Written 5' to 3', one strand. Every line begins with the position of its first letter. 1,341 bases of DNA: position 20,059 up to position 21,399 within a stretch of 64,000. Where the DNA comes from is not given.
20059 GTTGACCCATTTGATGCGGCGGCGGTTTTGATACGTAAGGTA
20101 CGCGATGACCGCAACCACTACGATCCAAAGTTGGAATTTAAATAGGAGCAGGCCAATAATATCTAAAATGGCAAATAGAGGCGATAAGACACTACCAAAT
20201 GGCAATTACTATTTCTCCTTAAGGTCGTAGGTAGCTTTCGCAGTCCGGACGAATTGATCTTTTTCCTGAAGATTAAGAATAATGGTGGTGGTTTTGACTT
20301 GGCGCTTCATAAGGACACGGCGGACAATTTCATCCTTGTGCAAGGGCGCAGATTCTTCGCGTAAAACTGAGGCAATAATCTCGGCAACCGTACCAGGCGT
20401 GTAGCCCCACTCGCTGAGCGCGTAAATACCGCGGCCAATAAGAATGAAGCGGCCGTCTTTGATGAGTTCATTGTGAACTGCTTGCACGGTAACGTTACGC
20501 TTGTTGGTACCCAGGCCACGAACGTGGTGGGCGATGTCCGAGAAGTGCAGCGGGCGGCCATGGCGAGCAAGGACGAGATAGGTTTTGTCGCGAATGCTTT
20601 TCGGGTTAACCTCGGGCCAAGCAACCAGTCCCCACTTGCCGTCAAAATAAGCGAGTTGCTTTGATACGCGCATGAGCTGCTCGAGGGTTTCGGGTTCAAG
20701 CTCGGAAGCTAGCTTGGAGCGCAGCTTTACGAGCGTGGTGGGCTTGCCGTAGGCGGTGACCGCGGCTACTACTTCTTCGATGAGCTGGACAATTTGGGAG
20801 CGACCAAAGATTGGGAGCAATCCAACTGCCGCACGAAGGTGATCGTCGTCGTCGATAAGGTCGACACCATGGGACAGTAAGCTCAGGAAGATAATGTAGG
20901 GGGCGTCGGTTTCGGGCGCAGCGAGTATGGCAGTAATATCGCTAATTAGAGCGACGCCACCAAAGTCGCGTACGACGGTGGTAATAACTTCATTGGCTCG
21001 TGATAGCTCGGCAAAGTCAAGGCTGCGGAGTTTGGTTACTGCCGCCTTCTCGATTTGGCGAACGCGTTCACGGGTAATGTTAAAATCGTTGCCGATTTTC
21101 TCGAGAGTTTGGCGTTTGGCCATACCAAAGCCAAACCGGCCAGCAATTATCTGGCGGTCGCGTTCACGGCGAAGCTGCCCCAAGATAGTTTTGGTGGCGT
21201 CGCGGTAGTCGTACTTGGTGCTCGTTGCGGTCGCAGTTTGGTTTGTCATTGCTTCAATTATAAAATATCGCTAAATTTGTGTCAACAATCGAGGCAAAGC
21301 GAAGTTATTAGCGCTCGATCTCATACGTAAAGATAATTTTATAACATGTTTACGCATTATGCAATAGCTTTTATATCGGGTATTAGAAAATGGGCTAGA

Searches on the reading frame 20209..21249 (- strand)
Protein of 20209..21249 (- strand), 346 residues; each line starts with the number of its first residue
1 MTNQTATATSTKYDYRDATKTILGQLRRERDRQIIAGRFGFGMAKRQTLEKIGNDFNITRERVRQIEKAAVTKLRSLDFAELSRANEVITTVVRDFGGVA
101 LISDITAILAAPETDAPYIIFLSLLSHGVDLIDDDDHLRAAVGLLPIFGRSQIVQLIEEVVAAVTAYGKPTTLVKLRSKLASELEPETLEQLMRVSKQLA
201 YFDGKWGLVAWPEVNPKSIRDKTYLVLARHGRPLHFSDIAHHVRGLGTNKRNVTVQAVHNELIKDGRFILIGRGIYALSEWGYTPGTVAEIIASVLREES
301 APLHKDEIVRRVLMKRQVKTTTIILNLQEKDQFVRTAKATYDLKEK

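Call 33: find_encoding_contigs(protein=window:20209-21249:-, flank=10000, max_places=3)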
Protein window:20209-21249:- (346 aa): 2 contigs read that carry it; 2 places shown.
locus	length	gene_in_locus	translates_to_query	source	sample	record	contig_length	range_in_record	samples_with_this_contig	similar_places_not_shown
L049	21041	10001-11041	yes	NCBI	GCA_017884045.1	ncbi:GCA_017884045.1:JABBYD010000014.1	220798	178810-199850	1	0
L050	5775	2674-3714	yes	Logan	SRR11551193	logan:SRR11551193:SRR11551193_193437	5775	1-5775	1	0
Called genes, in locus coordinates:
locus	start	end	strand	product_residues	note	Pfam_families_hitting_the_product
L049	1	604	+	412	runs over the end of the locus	PF13742:tRNA_anti_2, PF01336:tRNA_anti-codon, PF02601:Exonuc_VII_L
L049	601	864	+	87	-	PF02609:Exonuc_VII_S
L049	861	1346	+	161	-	PF13489:Methyltransf_23 (faint)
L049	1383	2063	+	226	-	-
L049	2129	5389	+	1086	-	PF01590:GAF, PF13185:GAF_2, PF13492:GAF_3 (weak), PF12860:PAS_7 (weak), PF01590:GAF (weak), PF00989:PAS (weak), PF00512:HisKA, PF02518:HATPase_c, +3 more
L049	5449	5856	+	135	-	PF00072:Response_reg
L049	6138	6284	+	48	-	-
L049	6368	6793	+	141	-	-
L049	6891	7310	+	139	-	-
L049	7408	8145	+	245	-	PF11967:RecO_N, PF02565:RecO_C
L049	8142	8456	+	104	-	-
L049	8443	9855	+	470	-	PF00587:tRNA-synt_2b, PF03129:HGTP_anticodon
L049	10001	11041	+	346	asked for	PF04545:Sigma70_r4, PF05066:HARE-HTH (faint)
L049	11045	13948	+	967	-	PF26449:DUF8128, PF01935:DUF87, PF10412:TrwB_AAD_bind (weak)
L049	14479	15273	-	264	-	-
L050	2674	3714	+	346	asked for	PF04545:Sigma70_r4, PF05066:HARE-HTH (faint)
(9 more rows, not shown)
